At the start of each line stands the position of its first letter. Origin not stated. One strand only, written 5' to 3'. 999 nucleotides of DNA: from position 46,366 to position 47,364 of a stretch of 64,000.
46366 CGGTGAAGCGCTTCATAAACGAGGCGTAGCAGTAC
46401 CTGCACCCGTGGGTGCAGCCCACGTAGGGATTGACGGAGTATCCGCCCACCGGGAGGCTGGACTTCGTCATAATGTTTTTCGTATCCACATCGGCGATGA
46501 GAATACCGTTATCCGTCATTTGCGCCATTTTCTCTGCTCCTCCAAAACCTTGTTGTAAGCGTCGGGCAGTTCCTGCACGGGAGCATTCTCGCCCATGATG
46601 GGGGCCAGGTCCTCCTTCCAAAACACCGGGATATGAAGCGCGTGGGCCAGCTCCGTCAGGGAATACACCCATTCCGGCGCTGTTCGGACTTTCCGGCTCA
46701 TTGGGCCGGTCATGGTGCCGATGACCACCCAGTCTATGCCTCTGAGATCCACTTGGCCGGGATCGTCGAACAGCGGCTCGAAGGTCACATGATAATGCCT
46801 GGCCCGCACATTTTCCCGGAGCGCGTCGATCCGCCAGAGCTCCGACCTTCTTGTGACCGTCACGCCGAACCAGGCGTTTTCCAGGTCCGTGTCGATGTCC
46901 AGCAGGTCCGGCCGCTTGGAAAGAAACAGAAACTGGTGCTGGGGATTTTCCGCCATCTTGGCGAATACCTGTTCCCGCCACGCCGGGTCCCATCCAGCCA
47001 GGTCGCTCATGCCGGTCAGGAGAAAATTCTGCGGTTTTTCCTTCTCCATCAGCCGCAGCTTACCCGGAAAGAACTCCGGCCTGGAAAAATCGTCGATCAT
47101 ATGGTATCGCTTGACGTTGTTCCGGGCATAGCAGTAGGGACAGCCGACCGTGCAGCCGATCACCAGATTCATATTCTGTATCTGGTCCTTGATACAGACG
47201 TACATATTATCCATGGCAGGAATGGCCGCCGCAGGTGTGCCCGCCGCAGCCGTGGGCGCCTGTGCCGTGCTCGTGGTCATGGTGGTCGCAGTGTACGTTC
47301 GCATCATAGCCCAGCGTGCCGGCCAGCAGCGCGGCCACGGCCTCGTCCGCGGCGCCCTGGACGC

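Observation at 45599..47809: Metal-tailed Rrf2 regulator heading an overlapping pair of radical SAM enzymes of unknown function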

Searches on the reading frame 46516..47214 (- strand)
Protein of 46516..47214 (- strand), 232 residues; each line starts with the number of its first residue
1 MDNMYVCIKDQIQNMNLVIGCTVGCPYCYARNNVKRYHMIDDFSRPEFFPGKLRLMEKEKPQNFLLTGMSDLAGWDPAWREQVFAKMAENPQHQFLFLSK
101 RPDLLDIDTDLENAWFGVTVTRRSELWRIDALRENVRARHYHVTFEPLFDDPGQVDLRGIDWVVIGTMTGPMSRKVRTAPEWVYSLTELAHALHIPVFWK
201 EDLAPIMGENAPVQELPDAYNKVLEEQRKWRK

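Call 4: search_protein_families(library=ncbifam, proteins=[window:46516-47214:-], max_evalue=0.01)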
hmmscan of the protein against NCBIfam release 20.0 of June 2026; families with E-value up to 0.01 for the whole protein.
window:46516-47214:- (232 aa): 1 family
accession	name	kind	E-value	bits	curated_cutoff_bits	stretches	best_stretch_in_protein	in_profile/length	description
TIGR04471.1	rSAM_mob_pairA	equivalog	4.6e-123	408.8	355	1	6-225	1-220/220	radical SAM mobile pair protein A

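Call 5: search_protein_families(library=pfam, proteins=[window:46516-47214:-], max_evalue=0.01)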
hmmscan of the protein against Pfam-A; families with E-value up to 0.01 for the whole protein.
window:46516-47214:- (232 aa): 1 family
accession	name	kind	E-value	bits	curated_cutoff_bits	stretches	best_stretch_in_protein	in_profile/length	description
PF07505.17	DUF5131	-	5.5e-28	98.5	28.9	1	14-201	10-214/243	Protein of unknown function (DUF5131)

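Call 7: search_protein_families(library=padloc, proteins=[window:46516-47214:-], max_evalue=0.01)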
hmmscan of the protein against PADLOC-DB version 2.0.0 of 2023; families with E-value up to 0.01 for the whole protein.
window:46516-47214:- (232 aa): 2 families
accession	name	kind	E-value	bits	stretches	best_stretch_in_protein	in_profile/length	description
PDLC04639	PDC-M41B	-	7.5e-27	92.2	1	16-200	14-210/241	-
PDLC04569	PDC-M30B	-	8e-27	92.3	1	16-200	14-210/241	-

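Call 8: search_protein_families(library=phrogs, proteins=[window:46516-47214:-], max_evalue=0.001)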
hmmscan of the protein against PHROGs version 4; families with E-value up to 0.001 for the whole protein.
window:46516-47214:- (232 aa): 2 families
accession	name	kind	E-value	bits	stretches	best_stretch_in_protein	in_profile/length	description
phrog_2045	-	unknown function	1.8e-41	143.5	1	8-221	7-250/299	-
phrog_13321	-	unknown function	7.2e-05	23.1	1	14-43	45-74/307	-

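Call 38: search_solved_structures(query=window:46516-47214:-, max_evalue=1)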
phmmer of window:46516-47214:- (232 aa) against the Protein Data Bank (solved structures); distinct sequences matched with E-value up to 1: 1.
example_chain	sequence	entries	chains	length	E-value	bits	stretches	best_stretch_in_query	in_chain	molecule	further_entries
2fei_A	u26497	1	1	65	0.58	12.7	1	91-142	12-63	CD2-associated protein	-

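Call 39: find_homologous_proteins(query=window:46516-47214:-, max_evalue=0.00001)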
Query window:46516-47214:- (232 aa): 1018 proteins with E <= 0.00001 among 1352 candidates; the best 120 are listed.
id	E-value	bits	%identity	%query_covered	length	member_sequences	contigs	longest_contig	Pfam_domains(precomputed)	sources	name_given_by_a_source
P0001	3.6e-174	595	72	87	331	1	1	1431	PF07505.18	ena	-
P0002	1.9e-167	573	81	67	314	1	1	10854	PF07505.18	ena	-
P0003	1.2e-140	485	88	100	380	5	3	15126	PF02082.27,PF07505.18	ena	-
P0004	3.0e-140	484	88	99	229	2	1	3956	PF07505.18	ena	-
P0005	2.3e-139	481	88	99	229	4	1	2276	PF07505.18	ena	-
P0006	2.6e-139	481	89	99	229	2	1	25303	PF07505.18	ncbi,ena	-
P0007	1.9e-138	478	88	99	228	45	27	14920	PF07505.18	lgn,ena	-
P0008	4.3e-138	477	87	99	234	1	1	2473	PF07505.18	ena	-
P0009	2.1e-137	474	86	99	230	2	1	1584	PF07505.18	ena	-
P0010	7.5e-137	472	86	99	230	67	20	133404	PF07505.18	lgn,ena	-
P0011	1.3e-136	472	85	99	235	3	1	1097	PF07505.18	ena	-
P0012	3.6e-135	467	86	99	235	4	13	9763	PF07505.18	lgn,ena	-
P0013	4.7e-134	463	84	99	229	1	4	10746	PF07505.18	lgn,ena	-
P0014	1.4e-133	462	84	99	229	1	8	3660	PF07505.18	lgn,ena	-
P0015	5.1e-133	460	84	99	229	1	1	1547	PF07505.18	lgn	-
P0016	6.1e-133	460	83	99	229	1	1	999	PF07505.18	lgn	-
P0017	9.3e-133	459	82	99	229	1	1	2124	PF07505.18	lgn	-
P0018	9.9e-133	459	82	99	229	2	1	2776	PF07505.18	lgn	-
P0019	1.6e-132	458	81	99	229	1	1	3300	PF07505.18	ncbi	-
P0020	2.5e-132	458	84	99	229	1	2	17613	PF07505.18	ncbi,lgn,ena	-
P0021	9.5e-132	456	87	94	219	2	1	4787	PF07505.18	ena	-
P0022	1.8e-131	455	83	99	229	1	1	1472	PF07505.18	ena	-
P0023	2.1e-131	455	84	99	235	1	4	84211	PF07505.18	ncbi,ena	-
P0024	3.8e-131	454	81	99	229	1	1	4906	PF07505.18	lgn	-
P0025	1.1e-130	452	82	99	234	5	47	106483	PF07505.18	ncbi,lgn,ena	-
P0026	1.5e-129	449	81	99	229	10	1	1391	PF07505.18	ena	-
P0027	5.0e-129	447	80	99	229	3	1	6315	PF07505.18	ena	-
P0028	8.7e-129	446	81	99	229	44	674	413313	PF07505.18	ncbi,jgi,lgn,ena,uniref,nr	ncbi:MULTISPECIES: radical SAM mobile pair protein A [unclassified Fibrobacter]|jgi:radical SAM mobi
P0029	3.6e-128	444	81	98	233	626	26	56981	PF07505.18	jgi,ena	-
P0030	3.6e-128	444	80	99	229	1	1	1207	PF07505.18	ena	-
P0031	3.8e-128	444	81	98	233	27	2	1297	PF07505.18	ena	-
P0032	4.1e-128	444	81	98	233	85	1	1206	PF07505.18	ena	-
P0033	1.0e-127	443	81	99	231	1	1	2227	PF07505.18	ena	-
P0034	1.1e-127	442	79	99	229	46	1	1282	PF07505.18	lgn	-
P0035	2.5e-127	441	81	98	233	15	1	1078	PF07505.18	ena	-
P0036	2.6e-127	441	79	99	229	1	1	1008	PF07505.18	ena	-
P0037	3.6e-127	441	78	98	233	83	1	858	PF07505.18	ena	-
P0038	4.6e-127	440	80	98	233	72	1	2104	PF07505.18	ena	-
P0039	5.4e-127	440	81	99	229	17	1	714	PF07505.18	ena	-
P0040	7.5e-127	440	79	99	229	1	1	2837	PF07505.18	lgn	-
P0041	8.0e-127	440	81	98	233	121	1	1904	PF07505.18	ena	-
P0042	1.2e-126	439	79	99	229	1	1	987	PF07505.18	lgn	-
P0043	1.6e-126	439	79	98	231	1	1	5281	PF07505.18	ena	-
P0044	1.6e-126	439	79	98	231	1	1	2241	PF07505.18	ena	-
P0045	1.8e-126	439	80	99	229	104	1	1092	PF07505.18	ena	-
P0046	1.8e-126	438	80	99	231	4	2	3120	PF07505.18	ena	-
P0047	3.9e-126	437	79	98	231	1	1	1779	PF07505.18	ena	-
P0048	4.0e-126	437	80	98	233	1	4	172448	PF07505.18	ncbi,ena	-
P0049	4.2e-126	437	78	98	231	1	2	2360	PF07505.18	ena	-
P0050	4.2e-126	437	78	98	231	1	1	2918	PF07505.18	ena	-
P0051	4.2e-126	437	78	98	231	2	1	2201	PF07505.18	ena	-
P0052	4.3e-126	437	78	98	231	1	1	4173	PF07505.18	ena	-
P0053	4.6e-126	437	80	98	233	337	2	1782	PF07505.18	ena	-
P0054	5.6e-126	437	79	98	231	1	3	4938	PF07505.18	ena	-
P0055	6.9e-126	437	80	99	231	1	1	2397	PF07505.18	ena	-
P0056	8.0e-126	436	78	98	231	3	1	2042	PF07505.18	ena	-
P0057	8.3e-126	436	79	98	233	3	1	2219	PF07505.18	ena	-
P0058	1.1e-125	436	78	98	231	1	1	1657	PF07505.18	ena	-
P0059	1.4e-125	436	79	99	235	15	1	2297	PF07505.18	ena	-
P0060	1.5e-125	435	78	98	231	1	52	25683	PF07505.18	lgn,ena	-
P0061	1.5e-125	435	78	98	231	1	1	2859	PF07505.18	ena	-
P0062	1.8e-125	435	79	98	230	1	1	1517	PF07505.18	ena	-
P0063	2.0e-125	435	80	99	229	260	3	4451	PF07505.18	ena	-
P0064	2.0e-125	435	78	98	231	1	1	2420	PF07505.18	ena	-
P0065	2.1e-125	435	78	98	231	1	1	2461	PF07505.18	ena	-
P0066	2.1e-125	435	78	98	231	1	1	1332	PF07505.18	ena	-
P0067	2.2e-125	435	78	98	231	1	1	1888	PF07505.18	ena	-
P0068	2.2e-125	435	80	98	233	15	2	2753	PF07505.18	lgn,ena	-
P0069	2.7e-125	435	78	99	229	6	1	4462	PF07505.18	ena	-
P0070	3.2e-125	434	78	99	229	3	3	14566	PF07505.18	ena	-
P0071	3.6e-125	434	77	99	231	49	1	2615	PF07505.18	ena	-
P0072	3.7e-125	434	78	98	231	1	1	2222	PF07505.18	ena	-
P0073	4.0e-125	434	78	98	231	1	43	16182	PF07505.18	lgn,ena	-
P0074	4.0e-125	434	78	98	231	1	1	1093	PF07505.18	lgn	-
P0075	4.0e-125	434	79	99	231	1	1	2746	PF07505.18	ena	-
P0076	4.7e-125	434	79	99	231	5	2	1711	PF07505.18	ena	-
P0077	5.3e-125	434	78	98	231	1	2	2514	PF07505.18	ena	-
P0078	6.3e-125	433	80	98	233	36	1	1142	PF07505.18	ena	-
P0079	6.9e-125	433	79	98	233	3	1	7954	PF07505.18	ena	-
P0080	6.9e-125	433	77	99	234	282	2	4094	PF07505.18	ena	-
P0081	7.1e-125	433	80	99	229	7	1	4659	PF07505.18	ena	-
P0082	7.3e-125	433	78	98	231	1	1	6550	PF07505.18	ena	-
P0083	7.5e-125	433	79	99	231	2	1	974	PF07505.18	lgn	-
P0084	7.5e-125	433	78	98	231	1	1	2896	PF07505.18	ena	-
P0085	7.7e-125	433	78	98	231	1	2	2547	PF07505.18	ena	-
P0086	7.8e-125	433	78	98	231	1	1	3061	PF07505.18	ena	-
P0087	8.0e-125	433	77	98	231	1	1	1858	PF07505.18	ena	-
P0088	9.6e-125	433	78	98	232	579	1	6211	PF07505.18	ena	-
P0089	1.0e-124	433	78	98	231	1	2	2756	PF07505.18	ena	-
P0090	1.4e-124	432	78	98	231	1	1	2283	PF07505.18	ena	-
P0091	1.4e-124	432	78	98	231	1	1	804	PF07505.18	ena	-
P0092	1.5e-124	432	79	99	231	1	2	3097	PF07505.18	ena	-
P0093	1.9e-124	432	78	98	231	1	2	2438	PF07505.18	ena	-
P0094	2.1e-124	432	77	98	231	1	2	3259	PF07505.18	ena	-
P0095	2.7e-124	431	78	98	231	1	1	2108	PF07505.18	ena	-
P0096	3.3e-124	431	78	98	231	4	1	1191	PF07505.18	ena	-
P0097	4.5e-124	431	78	98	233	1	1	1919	PF07505.18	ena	-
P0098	4.8e-124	431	78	98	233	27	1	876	PF07505.18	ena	-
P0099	6.6e-124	430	77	99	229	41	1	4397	PF07505.18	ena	-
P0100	7.3e-124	430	77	98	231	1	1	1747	PF07505.18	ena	-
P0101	8.0e-124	430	77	99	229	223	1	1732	PF07505.18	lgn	-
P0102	1.0e-123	429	78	98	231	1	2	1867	PF07505.18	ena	-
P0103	2.6e-123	428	78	99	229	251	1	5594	PF07505.18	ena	-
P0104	4.4e-123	427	79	99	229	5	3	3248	PF07505.18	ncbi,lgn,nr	ncbi:MAG: radical SAM mobile pair protein A [Eubacteriales bacterium]|nr:radical SAM mobile pair pro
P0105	4.8e-123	427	77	99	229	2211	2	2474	PF07505.18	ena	-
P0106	5.1e-123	427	79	99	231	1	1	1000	PF07505.18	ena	-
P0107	6.1e-123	427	78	99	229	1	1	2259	PF07505.18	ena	-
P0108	7.3e-123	427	79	99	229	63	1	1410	PF07505.18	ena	-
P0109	8.4e-123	426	76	99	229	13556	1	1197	PF07505.18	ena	-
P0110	9.2e-123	426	78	98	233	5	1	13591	PF07505.18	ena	-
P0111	9.6e-123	426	75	99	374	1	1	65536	PF01047.29,PF13412.13,PF07505.18,PF12802.14,PF22381.3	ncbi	-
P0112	9.7e-123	426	78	98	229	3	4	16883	PF07505.18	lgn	-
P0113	1.3e-122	426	77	99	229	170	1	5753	PF07505.18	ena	-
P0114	1.4e-122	426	77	99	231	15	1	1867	PF07505.18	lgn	-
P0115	2.1e-122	425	79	97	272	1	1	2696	PF07505.18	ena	-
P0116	2.8e-122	425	77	99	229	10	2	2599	PF07505.18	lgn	-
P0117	3.1e-122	425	76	99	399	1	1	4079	PF07505.18,PF10926.15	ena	-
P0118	4.4e-122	424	77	98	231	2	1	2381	PF07505.18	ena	-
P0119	4.4e-122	424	77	98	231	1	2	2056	PF07505.18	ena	-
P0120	4.5e-122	424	77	98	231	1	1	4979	PF07505.18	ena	-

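Call 42: list_cluster_members(proteins=[window:47210-47809:-, window:47210-47800:-, window:46516-47214:-, window:45599-46528:-, window:45599-46519:-, window:47905-48891:+])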
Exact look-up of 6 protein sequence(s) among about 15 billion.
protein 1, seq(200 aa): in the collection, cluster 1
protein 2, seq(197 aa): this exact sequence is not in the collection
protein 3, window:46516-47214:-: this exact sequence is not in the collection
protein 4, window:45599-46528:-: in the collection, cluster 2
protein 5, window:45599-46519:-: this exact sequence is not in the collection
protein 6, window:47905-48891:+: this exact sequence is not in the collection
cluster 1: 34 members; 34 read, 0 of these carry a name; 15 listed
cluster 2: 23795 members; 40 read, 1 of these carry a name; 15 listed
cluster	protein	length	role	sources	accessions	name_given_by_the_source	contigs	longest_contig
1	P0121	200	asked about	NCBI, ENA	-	-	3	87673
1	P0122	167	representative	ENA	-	-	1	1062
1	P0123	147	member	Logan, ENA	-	-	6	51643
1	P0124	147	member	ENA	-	-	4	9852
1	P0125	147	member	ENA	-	-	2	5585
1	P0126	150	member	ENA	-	-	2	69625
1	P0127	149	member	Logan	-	-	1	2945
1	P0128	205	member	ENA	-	-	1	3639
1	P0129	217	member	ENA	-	-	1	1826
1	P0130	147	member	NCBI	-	-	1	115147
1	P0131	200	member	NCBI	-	-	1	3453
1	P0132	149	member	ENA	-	-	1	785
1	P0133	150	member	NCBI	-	-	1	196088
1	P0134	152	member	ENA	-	-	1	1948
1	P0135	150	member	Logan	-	-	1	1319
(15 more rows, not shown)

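Call 72: predict_structure(alignment_id=A4)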
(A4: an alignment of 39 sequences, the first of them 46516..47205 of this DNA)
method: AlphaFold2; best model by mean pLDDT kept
length: 229 residues; sequences in the alignment: 39
mean_pLDDT: 85.8   pTM: 0.86
mean pLDDT of the five models: 85.8, 85.1, 84.4, 82.3, 79.4
residues with pLDDT >= 90: 113; 70-90: 87; 50-70: 29; < 50: 0
segments of 3 or more residues with pLDDT < 50: none
pLDDT, mean of each block of 10 residues (from residue 1): 87 79 65 74 85 93 72 89 96 91 94 90 93 96 73 95 74 74 94 93 82 97 88
secondary structure, 60 per line:
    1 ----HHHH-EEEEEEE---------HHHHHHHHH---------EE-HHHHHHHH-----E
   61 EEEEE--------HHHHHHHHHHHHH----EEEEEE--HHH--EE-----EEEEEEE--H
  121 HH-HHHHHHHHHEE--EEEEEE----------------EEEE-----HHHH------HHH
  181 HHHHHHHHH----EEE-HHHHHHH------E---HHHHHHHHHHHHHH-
elements in order: H5-8 E10-16 H26-34 H47-54 E60-65 H74-86 E91-96 E111-117 H124-132 E137-142 E159-162 H168-171 H178-189 E194-196 H198-204 H215-228

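Call 75: fold_search(model_id=the predicted structure, library=pdb)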
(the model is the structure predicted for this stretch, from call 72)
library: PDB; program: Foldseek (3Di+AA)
matches with E <= 10: 893; with E <= 0.001: 0
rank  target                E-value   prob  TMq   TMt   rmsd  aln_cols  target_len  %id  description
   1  4k9r                  3.8e-03  0.92  0.40  0.29  11.9       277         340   12  Spore photoproduct lyase Y98F mutant (released 2013-05-08)
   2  4fhg                  5.8e-03  0.93  0.42  0.30  12.0       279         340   14  Spore photoproduct lyase C140S mutant (released 2012-07-18)
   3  4fhf                  7.0e-03  0.92  0.42  0.31  12.7       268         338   12  Spore photoproduct lyase C140A mutant with dinucleoside spore photoproduct (released 2012-07-18)
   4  4fhc                  7.5e-03  0.89  0.41  0.30  12.6       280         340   13  Spore photoproduct lyase (released 2012-07-18)
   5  4fhe                  7.9e-03  0.85  0.40  0.29  12.0       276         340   16  Spore photoproduct lyase C140A mutant (released 2012-07-18)
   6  6q62_D                9.0e-03  0.63  0.32  0.29  10.5       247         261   10  Xanthomonas albilineans Dihydropteroate synthase in complex with (indole-2-carboxylic acid) and (6-chloroguanine) (released 2020-01-15)
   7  1xx1_A                9.0e-03  0.35  0.27  0.23  11.0       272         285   11  Structural basis for ion-coordination and the catalytic mechanism of sphingomyelinases D (released 2005-01-18)
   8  4rh0                  1.0e-02  0.85  0.41  0.30  12.5       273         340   14  Spore photoproduct lyase C140A/S76C mutant with bound AdoMet (released 2014-10-22)
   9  3lch_A                1.0e-02  0.60  0.30  0.25  10.1       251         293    9  The D-sialic acid aldolase mutant V251R (released 2011-01-19)
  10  6q62_B                2.4e-02  0.44  0.32  0.29  10.0       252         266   13  Xanthomonas albilineans Dihydropteroate synthase in complex with (indole-2-carboxylic acid) and (6-chloroguanine) (released 2020-01-15)
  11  1dl3_B                2.6e-02  0.60  0.31  0.35   9.1       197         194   12  CRYSTAL STRUCTURE OF MUTUALLY GENERATED MONOMERS OF DIMERIC PHOSPHORIBOSYLANTRANILATE ISOMERASE FROM THERMOTOGA MARITI (released 1999-12-27)
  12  1xbx_B                5.8e-02  0.66  0.35  0.37   8.1       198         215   11  Structure of 3-keto-L-gulonate 6-phosphate decarboxylase E112D/R139V/T169A mutant with bound D-ribulose 5-phosphate (released 2005-04-26)
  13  1fdy_B                6.2e-02  0.35  0.27  0.23   7.6       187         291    8  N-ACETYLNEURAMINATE LYASE IN COMPLEX WITH HYDROXYPYRUVATE (released 1997-10-22)
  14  1so4_A                7.0e-02  0.44  0.32  0.33  10.8       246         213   12  Crystal structure of K64A mutant of 3-keto-L-gulonate 6-phosphate decarboxylase with bound L-threonohydroxamate 4-phos (released 2004-06-08)
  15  2wkj_A                7.0e-02  0.30  0.31  0.25   8.7       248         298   11  Crystal structure of the E192N mutant of E. Coli N-acetylneuraminic acid lyase in complex with pyruvate at 1.45A resol (released 2009-12-01)
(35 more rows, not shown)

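Call 80: find_related_loci(query=window:46516-47205:-, collection=viral_contigs, flank=4000)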
Query window:46516-47205:- (229 aa) in viral_contigs; peptide patterns used: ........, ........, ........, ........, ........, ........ (x = any residue, [..] = any of these).
36 stretches matched a pattern; 29 encode a relative of the query (tblastn E <= 1e-3); 29 distinct loci.
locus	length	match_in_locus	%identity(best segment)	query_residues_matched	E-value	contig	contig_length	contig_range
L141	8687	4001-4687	79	1-229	7e-130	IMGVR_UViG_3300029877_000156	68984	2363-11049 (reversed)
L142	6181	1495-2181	79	1-229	5e-129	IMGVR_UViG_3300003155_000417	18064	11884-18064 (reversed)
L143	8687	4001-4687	79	1-229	3e-129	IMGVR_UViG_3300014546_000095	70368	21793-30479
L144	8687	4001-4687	79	1-229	5e-129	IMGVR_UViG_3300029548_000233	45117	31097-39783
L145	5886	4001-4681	80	1-227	2e-128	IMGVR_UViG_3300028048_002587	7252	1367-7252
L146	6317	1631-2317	79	1-229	9e-128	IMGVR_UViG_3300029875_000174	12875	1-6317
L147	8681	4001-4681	80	1-227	5e-127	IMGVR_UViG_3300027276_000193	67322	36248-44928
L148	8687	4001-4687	76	1-229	2e-126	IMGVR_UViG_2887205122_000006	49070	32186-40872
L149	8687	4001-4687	76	1-229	5e-126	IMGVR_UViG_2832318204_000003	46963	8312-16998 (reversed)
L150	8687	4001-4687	76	1-229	3e-125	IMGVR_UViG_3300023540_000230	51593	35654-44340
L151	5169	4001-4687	75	1-229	5e-125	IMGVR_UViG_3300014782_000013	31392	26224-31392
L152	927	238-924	76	1-229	7e-138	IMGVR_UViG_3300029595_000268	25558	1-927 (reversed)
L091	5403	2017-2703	76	1-229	4e-122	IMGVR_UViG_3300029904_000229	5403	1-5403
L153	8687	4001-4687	76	1-229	7e-122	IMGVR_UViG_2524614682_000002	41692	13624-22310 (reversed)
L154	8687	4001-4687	75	1-229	6e-125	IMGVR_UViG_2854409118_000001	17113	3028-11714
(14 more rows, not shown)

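Call 89: fold_search(model_id=the predicted structure, library=viral)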
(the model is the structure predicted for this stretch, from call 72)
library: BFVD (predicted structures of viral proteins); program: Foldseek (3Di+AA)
matches with E <= 10: 532; with E <= 0.001: 2
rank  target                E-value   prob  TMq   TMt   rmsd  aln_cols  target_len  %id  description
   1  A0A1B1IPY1            5.6e-12  1.00  0.69  0.36   4.3       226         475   25  (no name in the UniProt tables at hand)
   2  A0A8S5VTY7            4.4e-07  1.00  0.62  0.54   6.2       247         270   17  Uncharacterized protein [Ackermannviridae sp.]
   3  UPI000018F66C         1.1e-02  0.99  0.54  0.46   5.1       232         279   11  (no name look-up for this kind of identifier)
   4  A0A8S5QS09            1.6e-02  0.77  0.43  0.21   9.9       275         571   11  7-cyano-7-deazaguanine synthase [Myoviridae sp. ctgXL3]
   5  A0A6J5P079            2.0e-02  0.35  0.30  0.20  14.4       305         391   10  Radical_SAM domain containing protein [uncultured Caudovirales phage]
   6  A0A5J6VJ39            2.1e-02  0.44  0.32  0.19  12.3       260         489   10  tRNA (N(6)-L-threonylcarbamoyladenosine(37)-C(2))-methylthiotransferase [Megaviridae environmental sample]
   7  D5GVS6                2.4e-02  0.97  0.45  0.40   4.6       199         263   12  Hypothetical phage protein (Radical SAM family) [Campylobacter phage CPt10]
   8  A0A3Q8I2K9            3.5e-02  0.80  0.41  0.43   8.1       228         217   12  (no name in the UniProt tables at hand)
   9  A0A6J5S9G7            4.0e-02  0.90  0.32  0.33   4.8       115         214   15  Gene product 88 domain-containing protein (Fragment) [uncultured Caudovirales phage]
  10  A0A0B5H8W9            4.0e-02  0.25  0.20  0.20   8.8       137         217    9  PhoH-like protein [Vibrio phage phi 3]
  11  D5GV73                5.8e-02  0.69  0.38  0.32   6.3       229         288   12  Hypothetical phage protein (Radical SAM family) [Campylobacter phage CP220]
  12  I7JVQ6                7.0e-02  0.82  0.42  0.35   5.4       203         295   12  Radical SAM domain-containing protein [Campylobacter phage CP21]
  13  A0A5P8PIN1            7.4e-02  0.35  0.30  0.24   8.5       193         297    8  QueE-like queosine biosynthesis protein [Stenotrophomonas phage Mendera]
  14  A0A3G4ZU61            8.4e-02  0.30  0.31  0.22  10.2       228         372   10  GH18 domain-containing protein [Edafosvirus sp.]
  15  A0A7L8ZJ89            9.0e-02  0.44  0.35  0.26   8.1       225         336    8  Putative radical SAM protein [Campylobacter phage F379]
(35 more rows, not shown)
